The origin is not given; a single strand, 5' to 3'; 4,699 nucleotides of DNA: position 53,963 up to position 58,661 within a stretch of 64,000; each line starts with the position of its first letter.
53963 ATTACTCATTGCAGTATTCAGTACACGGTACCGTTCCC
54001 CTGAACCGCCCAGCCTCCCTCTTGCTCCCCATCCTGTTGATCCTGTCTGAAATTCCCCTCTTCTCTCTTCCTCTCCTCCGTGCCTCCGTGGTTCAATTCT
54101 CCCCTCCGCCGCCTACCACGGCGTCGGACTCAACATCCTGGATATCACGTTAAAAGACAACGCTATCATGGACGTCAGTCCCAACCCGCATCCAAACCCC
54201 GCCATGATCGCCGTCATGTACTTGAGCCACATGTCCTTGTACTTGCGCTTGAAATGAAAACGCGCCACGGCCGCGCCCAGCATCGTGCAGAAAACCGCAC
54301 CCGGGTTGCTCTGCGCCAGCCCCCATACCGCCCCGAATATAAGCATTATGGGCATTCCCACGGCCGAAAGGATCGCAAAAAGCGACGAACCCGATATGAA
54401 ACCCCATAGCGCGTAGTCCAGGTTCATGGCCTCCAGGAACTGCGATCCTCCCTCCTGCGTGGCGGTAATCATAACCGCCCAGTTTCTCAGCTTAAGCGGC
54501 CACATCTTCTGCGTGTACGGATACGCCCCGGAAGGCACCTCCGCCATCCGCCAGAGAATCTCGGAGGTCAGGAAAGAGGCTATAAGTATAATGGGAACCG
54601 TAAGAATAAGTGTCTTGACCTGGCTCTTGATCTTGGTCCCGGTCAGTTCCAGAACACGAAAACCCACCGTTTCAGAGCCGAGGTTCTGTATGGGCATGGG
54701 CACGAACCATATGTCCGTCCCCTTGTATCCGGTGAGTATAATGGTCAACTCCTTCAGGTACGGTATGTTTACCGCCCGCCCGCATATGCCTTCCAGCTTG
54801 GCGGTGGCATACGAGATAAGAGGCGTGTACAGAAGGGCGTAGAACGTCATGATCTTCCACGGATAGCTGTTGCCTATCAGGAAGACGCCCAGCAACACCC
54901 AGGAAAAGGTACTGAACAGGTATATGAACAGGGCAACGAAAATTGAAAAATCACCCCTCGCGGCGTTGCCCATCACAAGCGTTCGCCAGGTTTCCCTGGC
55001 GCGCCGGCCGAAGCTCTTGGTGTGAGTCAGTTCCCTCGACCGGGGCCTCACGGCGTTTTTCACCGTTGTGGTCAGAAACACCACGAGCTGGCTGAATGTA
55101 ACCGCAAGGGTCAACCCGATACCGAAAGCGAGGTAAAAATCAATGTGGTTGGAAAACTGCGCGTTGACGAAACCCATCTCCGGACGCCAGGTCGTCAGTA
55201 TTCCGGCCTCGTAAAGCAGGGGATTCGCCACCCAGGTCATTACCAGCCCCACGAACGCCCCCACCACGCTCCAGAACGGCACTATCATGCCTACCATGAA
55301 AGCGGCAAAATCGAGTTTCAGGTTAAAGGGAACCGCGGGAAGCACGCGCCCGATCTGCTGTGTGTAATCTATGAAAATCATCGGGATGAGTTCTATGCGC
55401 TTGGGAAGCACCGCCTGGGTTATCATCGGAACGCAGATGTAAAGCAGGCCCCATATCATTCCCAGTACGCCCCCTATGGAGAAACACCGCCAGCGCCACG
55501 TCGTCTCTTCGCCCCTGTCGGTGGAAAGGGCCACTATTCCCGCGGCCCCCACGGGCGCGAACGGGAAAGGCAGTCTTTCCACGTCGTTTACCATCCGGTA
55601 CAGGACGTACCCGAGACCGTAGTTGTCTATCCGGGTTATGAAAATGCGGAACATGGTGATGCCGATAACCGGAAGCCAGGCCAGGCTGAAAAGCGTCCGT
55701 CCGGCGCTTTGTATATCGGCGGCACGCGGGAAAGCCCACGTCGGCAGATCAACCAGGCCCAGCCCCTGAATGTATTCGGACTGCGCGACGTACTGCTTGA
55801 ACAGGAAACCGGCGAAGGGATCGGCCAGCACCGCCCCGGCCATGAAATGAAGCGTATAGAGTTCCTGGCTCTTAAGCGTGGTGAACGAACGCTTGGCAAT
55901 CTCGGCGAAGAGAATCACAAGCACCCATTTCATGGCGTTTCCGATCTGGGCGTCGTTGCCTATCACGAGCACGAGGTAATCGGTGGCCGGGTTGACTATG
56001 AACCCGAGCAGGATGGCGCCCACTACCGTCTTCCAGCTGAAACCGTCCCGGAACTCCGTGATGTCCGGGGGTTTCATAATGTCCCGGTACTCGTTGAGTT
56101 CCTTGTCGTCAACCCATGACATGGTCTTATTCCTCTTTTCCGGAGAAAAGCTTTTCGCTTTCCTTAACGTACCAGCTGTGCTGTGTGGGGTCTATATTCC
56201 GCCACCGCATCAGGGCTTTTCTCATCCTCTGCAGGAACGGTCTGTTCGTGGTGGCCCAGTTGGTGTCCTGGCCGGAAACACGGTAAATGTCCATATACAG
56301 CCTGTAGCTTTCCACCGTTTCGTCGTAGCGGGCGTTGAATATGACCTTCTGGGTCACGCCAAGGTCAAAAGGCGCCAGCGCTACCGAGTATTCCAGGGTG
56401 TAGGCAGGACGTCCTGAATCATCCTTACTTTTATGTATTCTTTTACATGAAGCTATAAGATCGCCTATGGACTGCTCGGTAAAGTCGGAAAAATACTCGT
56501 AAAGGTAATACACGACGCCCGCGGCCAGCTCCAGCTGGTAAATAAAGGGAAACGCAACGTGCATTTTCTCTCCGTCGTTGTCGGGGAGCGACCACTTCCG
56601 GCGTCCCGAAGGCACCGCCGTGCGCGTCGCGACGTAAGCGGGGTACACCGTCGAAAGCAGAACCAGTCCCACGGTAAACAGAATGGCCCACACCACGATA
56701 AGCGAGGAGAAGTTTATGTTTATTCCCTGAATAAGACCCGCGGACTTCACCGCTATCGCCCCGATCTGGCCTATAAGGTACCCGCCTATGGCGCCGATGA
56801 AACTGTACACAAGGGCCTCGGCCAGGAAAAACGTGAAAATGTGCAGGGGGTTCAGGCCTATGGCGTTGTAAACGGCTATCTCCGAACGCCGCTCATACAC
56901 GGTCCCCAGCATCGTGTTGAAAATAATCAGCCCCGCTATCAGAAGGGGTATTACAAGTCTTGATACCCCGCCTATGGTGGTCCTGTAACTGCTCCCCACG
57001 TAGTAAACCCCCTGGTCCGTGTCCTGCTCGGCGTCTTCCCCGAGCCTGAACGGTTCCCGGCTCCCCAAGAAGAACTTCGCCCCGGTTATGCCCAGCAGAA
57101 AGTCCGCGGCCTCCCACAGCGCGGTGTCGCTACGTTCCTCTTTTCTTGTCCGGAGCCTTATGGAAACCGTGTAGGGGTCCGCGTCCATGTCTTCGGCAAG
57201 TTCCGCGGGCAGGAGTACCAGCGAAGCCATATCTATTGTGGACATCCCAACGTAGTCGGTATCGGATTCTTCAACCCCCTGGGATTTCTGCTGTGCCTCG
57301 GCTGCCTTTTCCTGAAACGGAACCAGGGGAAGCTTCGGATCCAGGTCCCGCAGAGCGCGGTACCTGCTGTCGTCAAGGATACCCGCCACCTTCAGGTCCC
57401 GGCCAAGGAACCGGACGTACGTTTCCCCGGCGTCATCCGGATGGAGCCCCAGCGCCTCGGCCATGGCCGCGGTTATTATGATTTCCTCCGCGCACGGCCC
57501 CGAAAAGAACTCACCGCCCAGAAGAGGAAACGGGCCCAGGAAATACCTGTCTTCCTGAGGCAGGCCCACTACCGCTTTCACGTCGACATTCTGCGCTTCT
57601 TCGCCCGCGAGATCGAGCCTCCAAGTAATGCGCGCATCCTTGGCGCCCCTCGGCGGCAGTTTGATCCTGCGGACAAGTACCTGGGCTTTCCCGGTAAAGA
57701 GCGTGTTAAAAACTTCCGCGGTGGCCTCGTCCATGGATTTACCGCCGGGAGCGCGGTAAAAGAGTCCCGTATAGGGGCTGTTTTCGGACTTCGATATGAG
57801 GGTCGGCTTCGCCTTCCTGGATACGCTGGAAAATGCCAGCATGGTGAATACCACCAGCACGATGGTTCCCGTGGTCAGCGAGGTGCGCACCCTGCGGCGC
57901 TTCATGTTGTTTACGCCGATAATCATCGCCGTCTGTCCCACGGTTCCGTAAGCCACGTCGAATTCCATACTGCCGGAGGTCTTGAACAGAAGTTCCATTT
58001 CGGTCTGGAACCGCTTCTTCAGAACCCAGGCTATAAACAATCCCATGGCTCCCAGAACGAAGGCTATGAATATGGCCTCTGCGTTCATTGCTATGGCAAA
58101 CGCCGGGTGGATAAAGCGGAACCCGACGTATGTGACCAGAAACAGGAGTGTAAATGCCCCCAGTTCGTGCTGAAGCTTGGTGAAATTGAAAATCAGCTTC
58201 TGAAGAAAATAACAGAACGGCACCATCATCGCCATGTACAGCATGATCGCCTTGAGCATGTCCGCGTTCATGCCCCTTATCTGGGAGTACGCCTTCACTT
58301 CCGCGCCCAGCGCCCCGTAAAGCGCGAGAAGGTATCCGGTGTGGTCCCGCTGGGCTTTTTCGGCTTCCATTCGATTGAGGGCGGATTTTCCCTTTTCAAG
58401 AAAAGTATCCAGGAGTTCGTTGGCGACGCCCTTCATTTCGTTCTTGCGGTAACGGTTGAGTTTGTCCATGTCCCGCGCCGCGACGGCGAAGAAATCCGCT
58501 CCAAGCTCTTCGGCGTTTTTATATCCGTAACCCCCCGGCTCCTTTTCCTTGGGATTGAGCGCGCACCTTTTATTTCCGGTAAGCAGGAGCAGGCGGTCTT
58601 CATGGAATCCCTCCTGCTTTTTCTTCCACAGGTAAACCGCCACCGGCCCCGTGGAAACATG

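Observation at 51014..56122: Pair of paralogous giant polytopic membrane proteins, one with a roughly 350-aa cytoplasmic or periplasmic coiled-coil insertion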

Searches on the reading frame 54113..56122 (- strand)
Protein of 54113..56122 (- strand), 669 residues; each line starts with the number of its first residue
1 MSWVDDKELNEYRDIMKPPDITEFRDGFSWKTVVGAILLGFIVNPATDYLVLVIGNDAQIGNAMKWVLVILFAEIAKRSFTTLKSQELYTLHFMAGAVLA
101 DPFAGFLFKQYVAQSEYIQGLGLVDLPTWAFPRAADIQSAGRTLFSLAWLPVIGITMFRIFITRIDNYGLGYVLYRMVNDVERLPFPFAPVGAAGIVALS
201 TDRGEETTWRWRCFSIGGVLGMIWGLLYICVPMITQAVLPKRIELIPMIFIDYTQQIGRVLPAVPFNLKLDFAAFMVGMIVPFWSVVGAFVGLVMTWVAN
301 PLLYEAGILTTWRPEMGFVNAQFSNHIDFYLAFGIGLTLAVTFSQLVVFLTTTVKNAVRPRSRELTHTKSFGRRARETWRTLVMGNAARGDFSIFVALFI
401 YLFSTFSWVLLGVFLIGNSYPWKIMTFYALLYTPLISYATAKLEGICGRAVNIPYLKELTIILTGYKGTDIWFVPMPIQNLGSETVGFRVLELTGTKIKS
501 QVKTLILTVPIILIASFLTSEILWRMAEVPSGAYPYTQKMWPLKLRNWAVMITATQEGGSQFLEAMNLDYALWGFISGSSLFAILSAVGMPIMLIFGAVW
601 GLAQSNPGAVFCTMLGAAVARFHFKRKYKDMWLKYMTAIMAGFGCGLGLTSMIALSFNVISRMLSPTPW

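Call 3: search_protein_families(library=pfam, proteins=[window:54113-56122:-], max_evalue=0.1)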
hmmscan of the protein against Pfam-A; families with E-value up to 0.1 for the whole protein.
window:54113-56122:- (669 aa): 1 family
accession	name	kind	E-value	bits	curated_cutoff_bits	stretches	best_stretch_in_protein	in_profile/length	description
PF03169.20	OPT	-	0.00025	20.3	25.8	1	176-654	129-619/623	OPT oligopeptide transporter protein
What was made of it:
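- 54113..56122 (-): 669-aa OPT/YSL-fold membrane protein (NCBI MFO7870023, 'peptide transporter'). Pfam OPT scores 20.3 bits (E 2.5e-4), below the 25.8 cut-off, but aligns colinearly over aa 176-654 to model positions 129-619 of 623 (call 3).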

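Call 7: search_protein_families(library=ncbifam, proteins=[window:54113-56122:-], max_evalue=0.01)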
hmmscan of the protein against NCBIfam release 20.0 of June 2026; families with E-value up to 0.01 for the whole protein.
window:54113-56122:- (669 aa): 0 families

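Call 8: find_homologous_proteins(query=window:54113-56122:-)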
Query window:54113-56122:- (669 aa): 449 proteins with E <= 0.001 among 8000 candidates; the best 120 are listed.
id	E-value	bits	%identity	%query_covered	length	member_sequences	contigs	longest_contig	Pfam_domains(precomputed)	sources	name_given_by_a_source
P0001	0.0e+0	1512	100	100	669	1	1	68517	PF03169.21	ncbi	ncbi:MAG: peptide transporter [Kiritimatiellia bacterium]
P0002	0.0e+0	1244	81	100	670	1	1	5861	-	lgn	-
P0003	0.0e+0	1208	77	100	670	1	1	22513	-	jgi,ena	-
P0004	0.0e+0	1169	73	100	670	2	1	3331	-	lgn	-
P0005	0.0e+0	1167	74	100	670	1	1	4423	-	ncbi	-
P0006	0.0e+0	1165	74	100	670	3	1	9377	-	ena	-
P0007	0.0e+0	1162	73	100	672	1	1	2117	PF03169.21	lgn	-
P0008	0.0e+0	1160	73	100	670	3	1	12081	-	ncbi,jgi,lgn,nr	ncbi:MAG: peptide transporter [Planctomycetes bacterium]|nr:peptide transporter [Planctomycetota bac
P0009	0.0e+0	1157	73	100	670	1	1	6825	-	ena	-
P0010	0.0e+0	1153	73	100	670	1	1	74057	-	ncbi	-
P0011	0.0e+0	1152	73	100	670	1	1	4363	-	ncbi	-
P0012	0.0e+0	1146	73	100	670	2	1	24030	-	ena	-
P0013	0.0e+0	1145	72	100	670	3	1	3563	-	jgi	jgi:hypothetical protein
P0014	0.0e+0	1145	72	100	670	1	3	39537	-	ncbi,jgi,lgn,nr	ncbi:MAG: peptide transporter [Lentisphaerae bacterium]|nr:peptide transporter [Lentisphaerota bacte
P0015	0.0e+0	1144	73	100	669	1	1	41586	PF03169.21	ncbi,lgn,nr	ncbi:MAG: peptide transporter [Kiritimatiellae bacterium]|nr:peptide transporter [Kiritimatiellia ba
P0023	0.0e+0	1120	71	100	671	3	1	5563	PF03169.21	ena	-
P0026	0.0e+0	1111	71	99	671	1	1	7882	PF03169.21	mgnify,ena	mgnify:CR=1 FL=1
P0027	0.0e+0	1107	70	100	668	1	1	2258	PF03169.21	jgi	-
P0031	0.0e+0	1096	69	100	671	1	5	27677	PF03169.21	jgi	-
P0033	0.0e+0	1092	70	100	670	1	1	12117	PF03169.21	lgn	-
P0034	0.0e+0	1091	68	100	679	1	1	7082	PF03169.21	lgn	-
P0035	0.0e+0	1088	68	100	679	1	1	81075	PF03169.21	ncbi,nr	ncbi:MAG: peptide transporter [Lentisphaeria bacterium]|nr:peptide transporter [Lentisphaeria bacter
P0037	0.0e+0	1086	69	100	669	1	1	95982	PF03169.21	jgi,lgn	-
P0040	0.0e+0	1083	69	100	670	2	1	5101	PF03169.21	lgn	-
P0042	0.0e+0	1078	69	100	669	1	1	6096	PF03169.21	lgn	-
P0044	0.0e+0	1078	66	100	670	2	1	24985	PF03169.21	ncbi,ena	-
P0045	0.0e+0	1078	68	100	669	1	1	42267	PF03169.21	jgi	jgi:hypothetical protein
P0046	0.0e+0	1077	68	100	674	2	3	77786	PF03169.21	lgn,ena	-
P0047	0.0e+0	1076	68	100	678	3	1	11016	PF03169.21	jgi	-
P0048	0.0e+0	1075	68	100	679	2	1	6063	PF03169.21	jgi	-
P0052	0.0e+0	1072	68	100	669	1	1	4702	PF03169.21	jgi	jgi:hypothetical protein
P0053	0.0e+0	1071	67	100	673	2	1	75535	PF03169.21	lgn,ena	-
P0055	0.0e+0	1069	67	100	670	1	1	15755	PF03169.21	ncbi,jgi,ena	-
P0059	0.0e+0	1063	68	100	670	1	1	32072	PF03169.21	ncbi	-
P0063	0.0e+0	1058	66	100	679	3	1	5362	PF03169.21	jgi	jgi:hypothetical protein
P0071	2.0e-298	1010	62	100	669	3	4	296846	-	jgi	jgi:hypothetical protein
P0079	2.9e-280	950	60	100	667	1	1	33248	PF03169.21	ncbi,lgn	-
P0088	4.8e-235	800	69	74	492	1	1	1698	PF03169.21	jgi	jgi:hypothetical protein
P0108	1.1e-217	743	48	99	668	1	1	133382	PF03169.21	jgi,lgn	jgi:hypothetical protein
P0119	3.5e-216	738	49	99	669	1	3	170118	-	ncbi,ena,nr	ncbi:MAG: OPT/YSL family transporter [Lentisphaeria bacterium]|nr:OPT/YSL family transporter [Lentis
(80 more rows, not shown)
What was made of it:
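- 54113..56122 (-): 449 homologues at E <= 0.001 among the candidates scored; the named ones are PVC bacteria (call 8).
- On OPT/YSL family (PF03169), 669-aa protein: Many orthologues carry a precomputed PF03169 hit (call 8).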

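Call 14: search_solved_structures(query=A2, max_evalue=1, show_alignments=1)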
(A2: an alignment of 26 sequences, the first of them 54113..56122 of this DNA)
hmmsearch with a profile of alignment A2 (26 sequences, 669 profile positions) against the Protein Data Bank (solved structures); distinct sequences matched with E-value up to 1: 0.

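Call 27: predict_structure(alignment_id=A2)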
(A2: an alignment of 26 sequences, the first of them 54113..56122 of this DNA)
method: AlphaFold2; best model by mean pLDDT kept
length: 669 residues; sequences in the alignment: 26
mean_pLDDT: 70.2   pTM: 0.72
mean pLDDT of the five models: 70.2, 69.8, 65.2, 64.5, 64.1
residues with pLDDT >= 90: 0; 70-90: 374; 50-70: 247; < 50: 48
segments of 3 or more residues with pLDDT < 50: 1-3, 56-60, 247-252, 318-327, 361-367, 450-455, 558-563, 666-669
pLDDT, mean of each block of 10 residues (from residue 1): 58 78 79 78 67 51 55 59 76 69 75 81 72 83 82 83 81 83 76 77 63 86 79 71 54 54 56 82 81 73 69 51 43 62 60 61 49 72 68 83 87 81 79 76 62 51 58 69 78 85 82 80 76 65 76 55 55 65 62 69 64 86 84 86 78 65 49
secondary structure, 60 per line:
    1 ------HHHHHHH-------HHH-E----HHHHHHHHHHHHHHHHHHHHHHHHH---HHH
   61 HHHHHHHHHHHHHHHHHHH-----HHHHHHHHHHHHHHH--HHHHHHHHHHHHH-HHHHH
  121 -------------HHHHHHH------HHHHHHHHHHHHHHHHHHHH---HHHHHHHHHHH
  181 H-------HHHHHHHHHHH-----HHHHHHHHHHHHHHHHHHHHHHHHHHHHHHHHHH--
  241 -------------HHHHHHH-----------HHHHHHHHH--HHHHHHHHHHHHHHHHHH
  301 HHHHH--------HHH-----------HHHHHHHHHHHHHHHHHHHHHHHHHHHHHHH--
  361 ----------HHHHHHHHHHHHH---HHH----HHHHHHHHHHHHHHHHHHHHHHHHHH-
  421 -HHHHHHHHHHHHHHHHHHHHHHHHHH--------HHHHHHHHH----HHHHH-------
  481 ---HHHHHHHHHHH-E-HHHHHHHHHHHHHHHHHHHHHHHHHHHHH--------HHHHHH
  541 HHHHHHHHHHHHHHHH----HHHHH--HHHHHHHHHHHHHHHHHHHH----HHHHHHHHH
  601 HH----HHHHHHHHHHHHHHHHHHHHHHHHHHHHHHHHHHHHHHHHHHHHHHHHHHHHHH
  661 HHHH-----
elements in order (helices of 4 or more, strands of 3 or more residues): H7-13 H30-54 H58-79 H85-99 H102-114 H116-120 H134-140 H147-166 H170-181 H189-199 H205-238 H254-260 H272-280 H283-305 H328-358 H371-383 H394-419 H422-447 H456-464 H469-473 H484-494 H498-526 H535-556 H561-565 H568-587 H592-602 H607-664
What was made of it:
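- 54113..56122 (-): AlphaFold model has pLDDT 70, pTM 0.72 (call 27).
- On OPT/YSL family (PF03169), 669-aa protein: Model pLDDT 70, pTM 0.72 (call 27).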

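Call 32: fold_search(model_id=the predicted structure, library=pdb)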
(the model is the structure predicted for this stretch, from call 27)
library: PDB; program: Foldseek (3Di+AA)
matches with E <= 10: 332; with E <= 0.001: 2
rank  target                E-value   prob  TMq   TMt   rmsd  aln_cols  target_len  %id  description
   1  7wst_A                1.5e-09  1.00  0.56  0.61   8.2       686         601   14  Cryo-EM structure of the barley Yellow stripe 1 transporter in complex with Fe(III)-DMA (released 2022-11-30)
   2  7wsr_A                3.1e-09  1.00  0.58  0.63   7.1       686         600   14  Cryo-EM structure of the barley Yellow stripe 1 transporter (released 2022-11-30)
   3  5lzq_A                2.2e-02  0.12  0.10  0.09  30.3       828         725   11  Crystal structure of Thermotoga maritima sodium pumping membrane integral pyrophosphatase in complex with imidodiphosp (released 2016-12-14)
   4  8b21_A                3.0e-02  0.13  0.11  0.11  28.5       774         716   12  Time-resolved structure of K+-dependent Na+-PPase from Thermotoga maritima 0-60-seconds post reaction initiation with  (released 2024-01-17)
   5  9g8j_D                4.6e-02  0.08  0.09  0.08  29.3       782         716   12  Structure of K+-dependent Na+-PPase from Thermotoga maritima in complex with zoledronate (released 2025-06-04)
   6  8b37_A                7.3e-02  0.08  0.09  0.09  28.6       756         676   12  Crystal structure of Pyrobaculum aerophilum potassium-independent proton pumping membrane integral pyrophosphatase in  (released 2024-01-17)
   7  6afv_A                1.1e-01  0.08  0.10  0.09  31.6       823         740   12  Proton pyrophosphatase-L555K mutant (released 2019-04-10)
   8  6wyj                  1.2e-01  0.08  0.07  0.10  26.0       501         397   14  Cryo-EM structure of the GltPh L152C-G321C mutant in the intermediate state (released 2021-02-17)
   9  6afs_B                1.3e-01  0.04  0.08  0.07  31.9       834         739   11  Proton pyrophosphatase - two phosphates-bound (released 2019-04-10)
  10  3v8g_F                1.4e-01  0.06  0.07  0.09  25.3       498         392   13  Crystal structure of an asymmetric trimer of a glutamate transporter homologue (GltPh) (released 2012-02-15)
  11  8y6h_A                1.4e-01  0.05  0.08  0.08  34.8       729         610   11  P-glycoprotein in complex with UIC2 Fab and triple elacridar molecules in LMNG detergent (released 2024-04-17)
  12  6afy_A                1.4e-01  0.05  0.08  0.08  30.5       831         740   12  Proton pyrophosphatase-E225S mutant (released 2019-04-10)
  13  4a01_A                1.6e-01  0.13  0.15  0.14  27.9       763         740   13  Crystal Structure of the H-Translocating Pyrophosphatase (released 2012-03-28)
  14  4av3_A                1.9e-01  0.06  0.10  0.10  26.9       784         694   11  Crystal structure of Thermotoga Maritima sodium pumping membrane integral pyrophosphatase with metal ions in active si (released 2012-08-08)
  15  3p03_C                2.0e-01  0.09  0.11  0.13  25.1       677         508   12  Crystal structure of BetP-G153D with choline bound (released 2011-03-30)
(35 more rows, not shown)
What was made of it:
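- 54113..56122 (-): Foldseek top PDB hits are HvYS1 7wst/7wsr at E 1.5e-9, probability 1.0, TM 0.56-0.63; the next hit has E 0.02 (call 32).
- On OPT/YSL family (PF03169), 669-aa protein: The next hit has E 0.02 (call 32).
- The AlphaFold model of the 669-aa protein matches HvYS1 at E 1.5e-9, TM 0.56-0.63, with the next hit at E 0.02 (calls 27, 32).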

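Call 33: find_encoding_contigs(protein=P0119, flank=10000, max_places=2)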
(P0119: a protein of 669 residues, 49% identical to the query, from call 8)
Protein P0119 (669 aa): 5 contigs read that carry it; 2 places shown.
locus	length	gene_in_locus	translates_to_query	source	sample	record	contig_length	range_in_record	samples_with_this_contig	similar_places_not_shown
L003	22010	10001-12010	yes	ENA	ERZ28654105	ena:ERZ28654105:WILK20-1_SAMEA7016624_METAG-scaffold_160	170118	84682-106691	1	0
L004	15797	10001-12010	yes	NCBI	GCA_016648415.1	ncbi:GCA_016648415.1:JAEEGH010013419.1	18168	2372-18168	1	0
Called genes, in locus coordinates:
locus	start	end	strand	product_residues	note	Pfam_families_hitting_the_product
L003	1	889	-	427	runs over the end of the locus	PF13378:MR_MLE_C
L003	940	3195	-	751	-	PF02012:BNR (faint), PF15902:Sortilin-Vps10 (weak)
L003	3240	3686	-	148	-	PF01451:LMWPc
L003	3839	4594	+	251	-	PF00005:ABC_tran, PF02463:SMC_N (faint), PF13304:AAA_21 (faint)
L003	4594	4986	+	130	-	PF05402:PqqD (weak)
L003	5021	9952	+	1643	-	PF02687:FtsX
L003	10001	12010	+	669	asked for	-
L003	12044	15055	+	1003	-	PF20581:DUF6785, PF20580:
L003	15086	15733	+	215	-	PF02687:FtsX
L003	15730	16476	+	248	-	PF00005:ABC_tran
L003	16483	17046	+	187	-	-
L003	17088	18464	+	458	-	PF00884:Sulfatase, PF16347:SGSH_C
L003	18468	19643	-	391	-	PF03663:Glyco_hydro_76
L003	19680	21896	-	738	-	PF17764:PriA_3primeBD, PF00270:DEAD, PF04851:ResIII, PF18319:Zn_ribbon_PriA, PF00271:Helicase_C, PF18074:PriA_C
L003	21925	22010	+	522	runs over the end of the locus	PF03009:GDPD, PF13653:GDPD_2 (faint)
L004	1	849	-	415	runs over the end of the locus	PF13175:AAA_15 (weak), PF13476:AAA_23 (weak), PF13304:AAA_21, PF13175:AAA_15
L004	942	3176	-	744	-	PF02012:BNR (faint), PF15902:Sortilin-Vps10 (faint)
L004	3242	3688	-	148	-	PF01451:LMWPc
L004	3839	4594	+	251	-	PF00005:ABC_tran, PF02463:SMC_N (faint), PF13304:AAA_21 (faint)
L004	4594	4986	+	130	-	PF05402:PqqD (weak)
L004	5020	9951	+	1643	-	PF02687:FtsX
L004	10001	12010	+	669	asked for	-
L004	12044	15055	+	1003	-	PF20581:DUF6785, PF20580:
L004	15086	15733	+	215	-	PF02687:FtsX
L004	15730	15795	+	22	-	?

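Call 34: find_encoding_contigs(protein=P0071, flank=10000, max_places=2)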
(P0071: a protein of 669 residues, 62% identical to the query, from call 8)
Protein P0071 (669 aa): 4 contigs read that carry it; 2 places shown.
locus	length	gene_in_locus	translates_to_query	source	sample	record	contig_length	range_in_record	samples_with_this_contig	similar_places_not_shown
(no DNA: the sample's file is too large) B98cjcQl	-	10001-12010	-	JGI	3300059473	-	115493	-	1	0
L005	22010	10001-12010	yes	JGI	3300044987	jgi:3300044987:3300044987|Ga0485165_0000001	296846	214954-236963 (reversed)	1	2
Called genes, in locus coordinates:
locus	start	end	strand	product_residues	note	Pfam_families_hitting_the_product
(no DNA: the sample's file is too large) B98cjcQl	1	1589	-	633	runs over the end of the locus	PF14237:GYF_2 (weak)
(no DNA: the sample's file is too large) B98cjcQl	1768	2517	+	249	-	PF00005:ABC_tran, PF02463:SMC_N (faint), PF13304:AAA_21 (faint)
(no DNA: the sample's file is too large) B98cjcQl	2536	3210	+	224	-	PF02687:FtsX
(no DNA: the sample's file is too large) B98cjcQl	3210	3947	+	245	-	PF00005:ABC_tran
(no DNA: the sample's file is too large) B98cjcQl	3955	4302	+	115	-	PF05402:PqqD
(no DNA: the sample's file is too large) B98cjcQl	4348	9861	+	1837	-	PF02687:FtsX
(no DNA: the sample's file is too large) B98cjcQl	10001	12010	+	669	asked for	-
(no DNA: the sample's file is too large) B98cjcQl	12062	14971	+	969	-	PF20581:DUF6785, PF20580:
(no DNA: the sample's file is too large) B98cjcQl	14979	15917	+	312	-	-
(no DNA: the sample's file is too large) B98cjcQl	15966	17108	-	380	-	PF04015:DUF362, PF00037:Fer4 (faint), PF12837:Fer4_6 (faint), PF14697:Fer4_21 (faint), PF12838:Fer4_7 (faint), PF13187:Fer4_9 (weak), PF13484:Fer4_16 (faint)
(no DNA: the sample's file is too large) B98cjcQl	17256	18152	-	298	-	PF11008:DUF2846 (weak)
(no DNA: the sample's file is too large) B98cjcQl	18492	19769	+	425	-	-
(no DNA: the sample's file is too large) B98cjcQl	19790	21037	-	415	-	PF01306:LacY_symp, PF07690:MFS_1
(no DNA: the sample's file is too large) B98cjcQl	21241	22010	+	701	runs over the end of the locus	PF00580:UvrD-helicase, PF13245:AAA_19, PF13604:AAA_30 (faint), PF01443:Viral_helicase1 (faint), PF13361:UvrD_C, PF13538:UvrD_C_2 (weak)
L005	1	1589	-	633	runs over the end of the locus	PF14237:GYF_2 (weak)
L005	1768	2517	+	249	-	PF00005:ABC_tran, PF02463:SMC_N (faint), PF13304:AAA_21 (faint)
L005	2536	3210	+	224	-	PF02687:FtsX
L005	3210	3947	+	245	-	PF00005:ABC_tran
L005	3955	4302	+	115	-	PF05402:PqqD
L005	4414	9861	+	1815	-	PF02687:FtsX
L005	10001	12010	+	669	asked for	-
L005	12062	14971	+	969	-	PF20581:DUF6785, PF20580:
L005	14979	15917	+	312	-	-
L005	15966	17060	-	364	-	PF04015:DUF362, PF00037:Fer4 (faint), PF12837:Fer4_6 (faint), PF12838:Fer4_7 (faint), PF13187:Fer4_9 (weak), PF13484:Fer4_16 (faint), PF14697:Fer4_21 (faint)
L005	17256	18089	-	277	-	PF11008:DUF2846 (weak)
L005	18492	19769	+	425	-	-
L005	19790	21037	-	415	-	PF01306:LacY_symp, PF07690:MFS_1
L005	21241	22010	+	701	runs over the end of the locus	PF00580:UvrD-helicase, PF13245:AAA_19, PF13604:AAA_30 (faint), PF01443:Viral_helicase1 (faint), PF13361:UvrD_C, PF13538:UvrD_C_2 (weak)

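Call 37: search_protein_families(library=padloc, proteins=[window:54113-56122:-], max_evalue=0.001)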
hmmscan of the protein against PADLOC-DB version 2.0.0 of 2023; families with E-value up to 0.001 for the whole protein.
window:54113-56122:- (669 aa): 0 families

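Call 77: search_solved_structures(query=A2, max_evalue=10, show_alignments=1)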
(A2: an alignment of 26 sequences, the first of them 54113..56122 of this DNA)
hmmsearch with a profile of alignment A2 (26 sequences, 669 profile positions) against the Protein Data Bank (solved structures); distinct sequences matched with E-value up to 10: 0.

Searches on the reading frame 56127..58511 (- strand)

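Call 43: search_protein_families(library=pfam, proteins=[window:56127-58511:-], max_evalue=1)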
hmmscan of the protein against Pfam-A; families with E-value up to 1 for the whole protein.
window:56127-58511:- (794 aa): 1 family
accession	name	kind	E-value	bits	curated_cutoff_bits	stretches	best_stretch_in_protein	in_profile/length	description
PF02687.27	FtsX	-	5.5e-14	52.7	25.5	1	521-631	6-118/120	FtsX-like permease C-terminal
